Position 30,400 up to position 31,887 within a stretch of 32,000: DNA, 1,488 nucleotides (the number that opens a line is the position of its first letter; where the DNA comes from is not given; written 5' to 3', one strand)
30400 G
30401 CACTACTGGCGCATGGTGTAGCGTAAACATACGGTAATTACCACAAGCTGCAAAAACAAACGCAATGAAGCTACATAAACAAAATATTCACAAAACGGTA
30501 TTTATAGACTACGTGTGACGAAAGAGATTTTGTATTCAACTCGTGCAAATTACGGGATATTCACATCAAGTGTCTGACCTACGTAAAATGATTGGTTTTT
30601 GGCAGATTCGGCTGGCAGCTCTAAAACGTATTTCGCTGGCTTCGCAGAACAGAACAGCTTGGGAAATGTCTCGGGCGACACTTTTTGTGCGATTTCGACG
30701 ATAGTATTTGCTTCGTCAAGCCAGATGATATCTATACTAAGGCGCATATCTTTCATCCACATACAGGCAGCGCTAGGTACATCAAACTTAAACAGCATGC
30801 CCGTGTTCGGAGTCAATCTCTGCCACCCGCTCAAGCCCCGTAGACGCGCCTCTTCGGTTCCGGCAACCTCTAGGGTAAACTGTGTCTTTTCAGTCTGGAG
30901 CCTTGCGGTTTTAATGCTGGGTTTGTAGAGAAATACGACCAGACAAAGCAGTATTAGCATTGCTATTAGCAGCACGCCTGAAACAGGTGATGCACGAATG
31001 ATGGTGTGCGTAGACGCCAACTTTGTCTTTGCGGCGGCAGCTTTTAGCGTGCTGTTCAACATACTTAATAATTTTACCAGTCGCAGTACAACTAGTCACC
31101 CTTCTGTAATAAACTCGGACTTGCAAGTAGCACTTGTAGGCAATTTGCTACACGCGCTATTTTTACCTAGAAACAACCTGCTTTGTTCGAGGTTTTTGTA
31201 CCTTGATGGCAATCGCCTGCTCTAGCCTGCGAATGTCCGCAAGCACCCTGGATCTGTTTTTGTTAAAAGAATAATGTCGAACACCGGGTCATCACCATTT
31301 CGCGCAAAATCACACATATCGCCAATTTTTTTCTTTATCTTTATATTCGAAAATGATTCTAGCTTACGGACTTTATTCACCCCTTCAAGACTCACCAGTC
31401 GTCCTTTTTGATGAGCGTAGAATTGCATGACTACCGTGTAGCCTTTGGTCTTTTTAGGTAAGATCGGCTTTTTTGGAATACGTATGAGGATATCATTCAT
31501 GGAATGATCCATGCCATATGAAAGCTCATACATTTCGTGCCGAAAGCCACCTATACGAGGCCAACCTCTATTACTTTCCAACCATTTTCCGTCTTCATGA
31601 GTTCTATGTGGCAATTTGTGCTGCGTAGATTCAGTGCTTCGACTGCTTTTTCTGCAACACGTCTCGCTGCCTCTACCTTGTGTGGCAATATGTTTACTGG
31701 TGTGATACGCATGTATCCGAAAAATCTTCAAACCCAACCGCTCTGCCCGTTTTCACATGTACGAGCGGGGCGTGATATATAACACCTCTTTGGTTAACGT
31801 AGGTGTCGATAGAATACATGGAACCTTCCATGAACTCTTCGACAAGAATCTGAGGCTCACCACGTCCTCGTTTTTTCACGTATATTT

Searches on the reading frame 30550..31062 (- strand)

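Call 28: search_protein_families(library=pfam, proteins=[window:30550-31062:-], max_evalue=0.001)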
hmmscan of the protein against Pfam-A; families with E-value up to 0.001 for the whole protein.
window:30550-31062:- (170 aa): 1 family
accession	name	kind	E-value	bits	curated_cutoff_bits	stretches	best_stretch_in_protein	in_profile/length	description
PF02643.20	DUF192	-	1.4e-26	92.8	27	1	62-166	1-95/96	Uncharacterized ACR, COG1430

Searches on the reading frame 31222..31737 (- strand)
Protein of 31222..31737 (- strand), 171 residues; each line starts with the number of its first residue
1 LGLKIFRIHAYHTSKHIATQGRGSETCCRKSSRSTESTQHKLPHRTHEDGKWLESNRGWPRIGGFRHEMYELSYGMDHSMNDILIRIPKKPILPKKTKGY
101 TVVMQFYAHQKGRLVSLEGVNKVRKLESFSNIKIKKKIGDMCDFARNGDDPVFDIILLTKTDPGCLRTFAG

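Call 28: search_protein_families(library=pfam, proteins=[window:31222-31737:-], max_evalue=0.001)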
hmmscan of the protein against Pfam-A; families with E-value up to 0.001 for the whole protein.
window:31222-31737:- (171 aa): 1 family
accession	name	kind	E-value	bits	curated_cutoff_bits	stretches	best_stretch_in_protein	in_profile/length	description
PF18603.7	LAL_C2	-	0.00024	21.7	29.4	1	106-150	3-47/78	L-amino acid ligase C-terminal domain 2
